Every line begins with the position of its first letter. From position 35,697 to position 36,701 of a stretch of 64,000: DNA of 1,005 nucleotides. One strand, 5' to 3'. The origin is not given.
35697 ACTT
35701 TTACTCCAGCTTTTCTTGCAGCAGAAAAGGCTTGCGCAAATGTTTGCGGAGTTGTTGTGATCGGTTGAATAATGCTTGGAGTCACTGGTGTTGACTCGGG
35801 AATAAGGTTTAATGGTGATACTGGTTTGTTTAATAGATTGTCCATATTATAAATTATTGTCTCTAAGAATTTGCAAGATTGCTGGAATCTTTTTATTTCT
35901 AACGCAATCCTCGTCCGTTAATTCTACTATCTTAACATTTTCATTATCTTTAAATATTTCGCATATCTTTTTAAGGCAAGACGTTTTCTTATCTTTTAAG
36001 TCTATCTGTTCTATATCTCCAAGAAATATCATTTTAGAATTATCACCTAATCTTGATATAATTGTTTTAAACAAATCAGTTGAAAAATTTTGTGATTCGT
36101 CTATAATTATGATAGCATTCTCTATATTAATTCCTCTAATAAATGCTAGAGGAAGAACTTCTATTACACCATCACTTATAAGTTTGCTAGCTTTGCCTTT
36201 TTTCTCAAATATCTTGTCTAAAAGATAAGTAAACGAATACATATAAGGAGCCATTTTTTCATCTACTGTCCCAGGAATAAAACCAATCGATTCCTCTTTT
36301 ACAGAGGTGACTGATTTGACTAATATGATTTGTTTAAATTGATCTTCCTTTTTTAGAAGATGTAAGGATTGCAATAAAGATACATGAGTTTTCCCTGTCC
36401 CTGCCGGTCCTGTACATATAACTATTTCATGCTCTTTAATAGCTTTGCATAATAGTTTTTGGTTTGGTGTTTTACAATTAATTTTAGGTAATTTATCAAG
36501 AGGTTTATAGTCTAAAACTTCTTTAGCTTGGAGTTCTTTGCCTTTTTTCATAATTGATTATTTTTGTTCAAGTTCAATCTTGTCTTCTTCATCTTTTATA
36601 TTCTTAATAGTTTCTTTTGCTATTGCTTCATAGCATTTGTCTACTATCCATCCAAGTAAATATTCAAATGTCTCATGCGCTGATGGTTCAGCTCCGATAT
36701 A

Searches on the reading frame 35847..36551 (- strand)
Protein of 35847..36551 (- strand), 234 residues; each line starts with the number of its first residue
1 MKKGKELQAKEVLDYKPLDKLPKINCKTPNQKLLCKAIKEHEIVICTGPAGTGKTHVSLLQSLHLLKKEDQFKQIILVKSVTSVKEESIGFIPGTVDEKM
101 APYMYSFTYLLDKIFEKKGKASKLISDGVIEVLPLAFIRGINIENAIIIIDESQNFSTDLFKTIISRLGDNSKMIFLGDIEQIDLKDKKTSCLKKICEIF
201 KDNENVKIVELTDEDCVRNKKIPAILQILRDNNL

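Call 46: search_protein_families(library=pfam, proteins=[window:35847-36551:-], max_evalue=0.01)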
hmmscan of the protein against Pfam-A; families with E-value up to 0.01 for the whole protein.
window:35847-36551:- (234 aa): 13 families
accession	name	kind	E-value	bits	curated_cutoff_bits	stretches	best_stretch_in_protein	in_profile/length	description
PF02562.22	PhoH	-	1.6e-57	194.8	27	1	23-228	1-203/205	PhoH-like protein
PF13245.12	AAA_19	-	6.7e-10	39.7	25.1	1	143-183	89-129/134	AAA domain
PF13604.12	AAA_30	-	1.1e-07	32.2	27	1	29-183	4-128/191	AAA domain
PF13401.12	AAA_22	-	5.4e-07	30.4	27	1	40-173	4-117/130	AAA domain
PF00270.35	DEAD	-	1.7e-05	25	26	1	28-78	1-51/167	DEAD/DEAH box helicase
PF25199.1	nSTAND_NTPase5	-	0.00024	21.4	34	0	36-84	36-82/145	Novel STAND NTPase 5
PF20720.3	nSTAND3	-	0.00046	20.4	27.2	1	27-75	3-51/155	Novel STAND NTPase 3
PF00437.27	T2SSE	-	0.00086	18.5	24.9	1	22-71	122-171/370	Type II/IV secretion system protein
PF13481.12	AAA_25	-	0.0014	18.7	27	1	24-69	15-61/195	AAA domain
PF00580.27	UvrD-helicase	-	0.0021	18.3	23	0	39-82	12-54/271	UvrD/REP helicase N-terminal domain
PF13191.12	AAA_16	-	0.0028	18.6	32.6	1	39-121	21-85/167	AAA ATPase domain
PF12775.13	AAA_7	-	0.0051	16.8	25.8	1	31-85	23-76/181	P-loop containing dynein motor region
PF04851.21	ResIII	-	0.0064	16.9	22.5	0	39-81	21-63/164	Type III restriction enzyme, res subunit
